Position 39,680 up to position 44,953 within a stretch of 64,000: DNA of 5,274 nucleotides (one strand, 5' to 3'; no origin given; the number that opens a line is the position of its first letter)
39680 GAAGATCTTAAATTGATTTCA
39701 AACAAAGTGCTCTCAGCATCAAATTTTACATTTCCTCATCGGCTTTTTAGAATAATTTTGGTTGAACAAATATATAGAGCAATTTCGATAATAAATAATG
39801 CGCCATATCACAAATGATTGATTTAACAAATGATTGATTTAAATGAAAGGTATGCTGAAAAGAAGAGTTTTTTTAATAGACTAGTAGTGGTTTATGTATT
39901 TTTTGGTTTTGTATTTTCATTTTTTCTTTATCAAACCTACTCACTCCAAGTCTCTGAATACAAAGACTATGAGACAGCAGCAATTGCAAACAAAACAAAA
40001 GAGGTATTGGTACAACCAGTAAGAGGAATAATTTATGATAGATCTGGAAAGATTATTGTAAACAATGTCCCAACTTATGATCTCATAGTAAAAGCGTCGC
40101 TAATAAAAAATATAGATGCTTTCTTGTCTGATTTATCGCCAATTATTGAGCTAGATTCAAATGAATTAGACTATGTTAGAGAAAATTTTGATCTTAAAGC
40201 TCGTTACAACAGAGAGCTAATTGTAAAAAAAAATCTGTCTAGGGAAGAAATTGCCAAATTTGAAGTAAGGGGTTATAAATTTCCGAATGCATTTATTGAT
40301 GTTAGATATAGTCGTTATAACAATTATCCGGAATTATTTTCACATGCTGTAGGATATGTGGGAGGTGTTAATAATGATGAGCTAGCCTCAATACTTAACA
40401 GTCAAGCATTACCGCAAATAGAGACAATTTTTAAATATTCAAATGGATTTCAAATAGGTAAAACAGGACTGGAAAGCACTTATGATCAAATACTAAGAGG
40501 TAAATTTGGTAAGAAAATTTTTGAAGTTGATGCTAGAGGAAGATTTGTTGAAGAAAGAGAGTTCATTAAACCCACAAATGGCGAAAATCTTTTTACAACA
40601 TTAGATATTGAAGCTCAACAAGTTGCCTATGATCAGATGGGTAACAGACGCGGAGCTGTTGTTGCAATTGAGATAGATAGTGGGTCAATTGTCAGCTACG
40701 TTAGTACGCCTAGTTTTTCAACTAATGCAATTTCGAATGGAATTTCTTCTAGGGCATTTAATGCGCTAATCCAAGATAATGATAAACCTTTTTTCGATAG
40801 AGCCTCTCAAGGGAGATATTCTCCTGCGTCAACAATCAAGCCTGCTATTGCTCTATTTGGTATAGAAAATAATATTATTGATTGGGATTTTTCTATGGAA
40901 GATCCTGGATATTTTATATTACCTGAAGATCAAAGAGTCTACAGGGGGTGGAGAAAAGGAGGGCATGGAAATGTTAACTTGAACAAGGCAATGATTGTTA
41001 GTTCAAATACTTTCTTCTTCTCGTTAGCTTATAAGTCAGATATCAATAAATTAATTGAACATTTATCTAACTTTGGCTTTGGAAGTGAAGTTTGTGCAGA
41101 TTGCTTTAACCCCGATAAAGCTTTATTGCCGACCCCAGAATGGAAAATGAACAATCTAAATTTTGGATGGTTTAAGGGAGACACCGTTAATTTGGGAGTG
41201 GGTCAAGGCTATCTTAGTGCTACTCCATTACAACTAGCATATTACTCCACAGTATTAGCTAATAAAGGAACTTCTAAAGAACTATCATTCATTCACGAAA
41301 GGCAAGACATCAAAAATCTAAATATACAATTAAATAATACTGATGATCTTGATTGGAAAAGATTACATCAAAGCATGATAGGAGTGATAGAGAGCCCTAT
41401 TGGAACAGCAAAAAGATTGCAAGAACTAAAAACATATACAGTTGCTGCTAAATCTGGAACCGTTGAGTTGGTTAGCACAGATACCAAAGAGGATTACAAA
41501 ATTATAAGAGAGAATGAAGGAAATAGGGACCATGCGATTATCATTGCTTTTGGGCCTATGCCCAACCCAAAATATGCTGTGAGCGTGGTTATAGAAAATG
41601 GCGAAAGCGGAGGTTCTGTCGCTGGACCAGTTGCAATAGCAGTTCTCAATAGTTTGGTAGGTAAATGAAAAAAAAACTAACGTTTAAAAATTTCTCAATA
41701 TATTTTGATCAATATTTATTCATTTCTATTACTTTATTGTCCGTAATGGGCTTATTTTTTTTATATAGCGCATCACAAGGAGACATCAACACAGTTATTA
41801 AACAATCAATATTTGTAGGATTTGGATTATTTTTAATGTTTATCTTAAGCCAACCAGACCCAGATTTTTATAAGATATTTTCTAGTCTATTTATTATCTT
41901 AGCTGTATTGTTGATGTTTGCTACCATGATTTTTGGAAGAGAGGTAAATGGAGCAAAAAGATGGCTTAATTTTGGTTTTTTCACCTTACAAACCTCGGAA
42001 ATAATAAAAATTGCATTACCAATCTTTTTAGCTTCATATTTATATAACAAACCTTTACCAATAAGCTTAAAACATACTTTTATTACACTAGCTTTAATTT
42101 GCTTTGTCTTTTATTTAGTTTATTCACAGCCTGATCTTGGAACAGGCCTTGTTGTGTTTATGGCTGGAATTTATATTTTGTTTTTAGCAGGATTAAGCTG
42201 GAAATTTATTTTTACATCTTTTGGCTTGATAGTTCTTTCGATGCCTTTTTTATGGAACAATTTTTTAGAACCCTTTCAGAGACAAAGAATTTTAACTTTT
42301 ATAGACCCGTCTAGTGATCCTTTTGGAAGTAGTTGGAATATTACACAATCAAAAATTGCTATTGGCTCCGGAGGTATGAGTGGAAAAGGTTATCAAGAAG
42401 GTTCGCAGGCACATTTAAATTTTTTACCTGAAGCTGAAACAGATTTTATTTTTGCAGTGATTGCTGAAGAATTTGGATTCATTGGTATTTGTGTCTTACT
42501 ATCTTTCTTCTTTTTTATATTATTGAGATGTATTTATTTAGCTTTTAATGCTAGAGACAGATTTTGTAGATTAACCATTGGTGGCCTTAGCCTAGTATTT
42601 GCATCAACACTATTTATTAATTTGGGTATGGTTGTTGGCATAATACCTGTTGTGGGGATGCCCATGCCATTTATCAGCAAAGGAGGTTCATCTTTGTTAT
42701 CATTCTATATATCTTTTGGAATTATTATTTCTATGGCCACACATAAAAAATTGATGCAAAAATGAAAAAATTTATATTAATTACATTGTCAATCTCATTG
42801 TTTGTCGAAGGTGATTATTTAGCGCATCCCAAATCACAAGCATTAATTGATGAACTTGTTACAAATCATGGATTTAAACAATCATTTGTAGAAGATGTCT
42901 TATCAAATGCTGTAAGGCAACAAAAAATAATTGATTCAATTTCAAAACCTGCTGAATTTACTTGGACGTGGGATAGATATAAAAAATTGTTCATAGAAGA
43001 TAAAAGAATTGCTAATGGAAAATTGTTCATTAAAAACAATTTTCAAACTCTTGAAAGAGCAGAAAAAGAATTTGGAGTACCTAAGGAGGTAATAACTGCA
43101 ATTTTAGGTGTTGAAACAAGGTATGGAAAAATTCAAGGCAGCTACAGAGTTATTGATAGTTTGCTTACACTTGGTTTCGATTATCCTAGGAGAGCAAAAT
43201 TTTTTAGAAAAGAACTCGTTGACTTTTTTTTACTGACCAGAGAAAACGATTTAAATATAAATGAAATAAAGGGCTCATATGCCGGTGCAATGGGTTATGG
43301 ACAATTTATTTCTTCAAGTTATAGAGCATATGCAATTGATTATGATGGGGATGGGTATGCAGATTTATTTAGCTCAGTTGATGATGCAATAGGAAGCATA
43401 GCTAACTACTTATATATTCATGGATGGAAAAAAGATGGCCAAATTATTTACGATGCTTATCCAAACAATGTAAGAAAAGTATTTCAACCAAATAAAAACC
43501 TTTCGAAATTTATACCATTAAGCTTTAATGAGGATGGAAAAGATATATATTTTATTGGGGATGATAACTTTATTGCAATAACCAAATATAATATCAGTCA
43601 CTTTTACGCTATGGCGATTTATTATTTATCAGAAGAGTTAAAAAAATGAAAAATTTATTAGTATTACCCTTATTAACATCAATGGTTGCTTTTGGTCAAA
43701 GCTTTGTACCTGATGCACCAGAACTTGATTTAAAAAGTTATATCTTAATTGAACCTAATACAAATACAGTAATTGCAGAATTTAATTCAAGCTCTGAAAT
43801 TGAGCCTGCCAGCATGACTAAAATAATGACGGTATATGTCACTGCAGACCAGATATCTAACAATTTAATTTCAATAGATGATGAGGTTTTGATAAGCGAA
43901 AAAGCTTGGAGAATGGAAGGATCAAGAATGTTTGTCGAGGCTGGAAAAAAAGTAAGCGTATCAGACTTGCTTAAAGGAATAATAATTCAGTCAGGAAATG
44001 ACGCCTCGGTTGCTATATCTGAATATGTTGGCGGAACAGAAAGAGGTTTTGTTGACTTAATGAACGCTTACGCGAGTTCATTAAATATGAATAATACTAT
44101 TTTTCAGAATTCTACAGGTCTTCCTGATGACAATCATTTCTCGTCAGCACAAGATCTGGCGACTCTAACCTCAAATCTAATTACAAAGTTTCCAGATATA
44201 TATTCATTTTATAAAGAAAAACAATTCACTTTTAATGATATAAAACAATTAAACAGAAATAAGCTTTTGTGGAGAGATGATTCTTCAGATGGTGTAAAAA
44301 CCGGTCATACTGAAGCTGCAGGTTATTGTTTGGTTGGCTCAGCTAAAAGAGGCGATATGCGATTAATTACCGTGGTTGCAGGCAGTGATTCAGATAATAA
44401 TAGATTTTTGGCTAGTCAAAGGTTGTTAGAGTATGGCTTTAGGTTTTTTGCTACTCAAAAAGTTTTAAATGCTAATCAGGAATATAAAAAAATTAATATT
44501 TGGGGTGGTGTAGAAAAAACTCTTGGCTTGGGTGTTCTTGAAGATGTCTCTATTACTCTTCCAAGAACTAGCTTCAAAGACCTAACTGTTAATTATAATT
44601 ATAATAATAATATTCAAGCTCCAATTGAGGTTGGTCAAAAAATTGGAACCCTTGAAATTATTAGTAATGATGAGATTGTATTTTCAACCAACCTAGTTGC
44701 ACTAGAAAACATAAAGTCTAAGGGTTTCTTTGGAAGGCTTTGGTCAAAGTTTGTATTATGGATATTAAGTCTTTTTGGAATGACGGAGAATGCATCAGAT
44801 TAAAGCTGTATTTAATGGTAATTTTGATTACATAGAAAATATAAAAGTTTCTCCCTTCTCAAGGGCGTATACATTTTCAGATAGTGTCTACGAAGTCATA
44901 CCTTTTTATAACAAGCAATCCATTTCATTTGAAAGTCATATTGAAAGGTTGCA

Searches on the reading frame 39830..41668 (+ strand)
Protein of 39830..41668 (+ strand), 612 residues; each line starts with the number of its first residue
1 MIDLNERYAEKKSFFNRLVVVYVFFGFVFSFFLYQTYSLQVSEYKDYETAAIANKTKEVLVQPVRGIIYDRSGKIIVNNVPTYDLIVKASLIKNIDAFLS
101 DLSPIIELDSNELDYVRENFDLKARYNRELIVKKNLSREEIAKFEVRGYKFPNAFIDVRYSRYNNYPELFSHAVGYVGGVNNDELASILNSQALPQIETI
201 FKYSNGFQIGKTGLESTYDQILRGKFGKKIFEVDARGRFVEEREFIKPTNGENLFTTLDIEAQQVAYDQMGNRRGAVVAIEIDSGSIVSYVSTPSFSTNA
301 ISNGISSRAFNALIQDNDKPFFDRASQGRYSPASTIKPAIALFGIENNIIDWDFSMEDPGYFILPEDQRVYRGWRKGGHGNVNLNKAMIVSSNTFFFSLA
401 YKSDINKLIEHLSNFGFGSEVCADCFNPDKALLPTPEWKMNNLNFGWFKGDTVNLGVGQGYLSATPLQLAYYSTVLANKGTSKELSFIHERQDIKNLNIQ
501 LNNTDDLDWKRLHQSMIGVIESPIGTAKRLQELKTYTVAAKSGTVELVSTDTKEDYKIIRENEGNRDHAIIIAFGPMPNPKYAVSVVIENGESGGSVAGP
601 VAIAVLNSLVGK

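Call 12: search_protein_families(library=pfam, proteins=[window:39830-41668:+], max_evalue=0.0001)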
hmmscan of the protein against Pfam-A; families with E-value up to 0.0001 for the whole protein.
window:39830-41668:+ (612 aa): 2 families
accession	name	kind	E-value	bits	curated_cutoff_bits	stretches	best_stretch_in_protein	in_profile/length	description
PF00905.27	Transpeptidase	-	1.1e-48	166.4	22.1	1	275-605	1-297/299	Penicillin binding protein transpeptidase domain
PF03717.20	PBP_dimer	-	4.6e-36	125.4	24.4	1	62-242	3-178/180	Penicillin-binding Protein dimerisation domain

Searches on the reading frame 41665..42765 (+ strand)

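Call 12: search_protein_families(library=pfam, proteins=[window:41665-42765:+], max_evalue=0.0001)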
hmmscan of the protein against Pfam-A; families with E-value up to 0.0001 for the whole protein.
window:41665-42765:+ (366 aa): 1 family
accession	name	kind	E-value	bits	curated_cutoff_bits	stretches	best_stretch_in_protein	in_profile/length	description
PF01098.24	FTSW_RODA_SPOVE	-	7.2e-97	325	26.4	1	17-362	3-355/356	Cell cycle protein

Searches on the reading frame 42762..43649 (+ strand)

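Call 12: search_protein_families(library=pfam, proteins=[window:42762-43649:+], max_evalue=0.0001)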
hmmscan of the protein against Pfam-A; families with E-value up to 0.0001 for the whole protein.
window:42762-43649:+ (295 aa): 1 family
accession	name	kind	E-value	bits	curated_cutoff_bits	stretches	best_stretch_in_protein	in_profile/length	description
PF13406.11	SLT_2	-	1e-84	284.6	24.3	1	25-291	6-292/292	Transglycosylase SLT domain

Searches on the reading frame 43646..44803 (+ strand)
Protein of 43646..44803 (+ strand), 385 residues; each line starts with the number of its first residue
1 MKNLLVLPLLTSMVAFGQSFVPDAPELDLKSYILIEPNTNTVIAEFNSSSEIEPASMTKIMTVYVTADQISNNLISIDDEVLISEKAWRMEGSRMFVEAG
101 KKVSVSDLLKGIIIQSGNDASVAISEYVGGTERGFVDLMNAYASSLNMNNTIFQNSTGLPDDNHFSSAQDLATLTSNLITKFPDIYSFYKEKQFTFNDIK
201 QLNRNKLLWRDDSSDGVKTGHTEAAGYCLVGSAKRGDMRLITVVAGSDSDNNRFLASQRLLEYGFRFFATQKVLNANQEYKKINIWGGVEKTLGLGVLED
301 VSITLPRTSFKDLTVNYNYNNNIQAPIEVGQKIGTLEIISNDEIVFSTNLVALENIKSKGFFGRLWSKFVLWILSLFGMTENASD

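Call 12: search_protein_families(library=pfam, proteins=[window:43646-44803:+], max_evalue=0.0001)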
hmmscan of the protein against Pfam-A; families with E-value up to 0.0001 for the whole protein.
window:43646-44803:+ (385 aa): 3 families
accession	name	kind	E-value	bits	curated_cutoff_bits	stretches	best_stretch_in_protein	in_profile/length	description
PF00768.25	Peptidase_S11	-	7.3e-80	268.3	27.6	1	22-248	5-238/239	D-alanyl-D-alanine carboxypeptidase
PF07943.18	PBP5_C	-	1.6e-22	79.9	21.2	1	268-357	1-90/91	Penicillin-binding protein 5, C-terminal domain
PF13354.11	Beta-lactamase2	-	1.4e-14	54.4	22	1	39-180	9-148/214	Beta-lactamase enzyme family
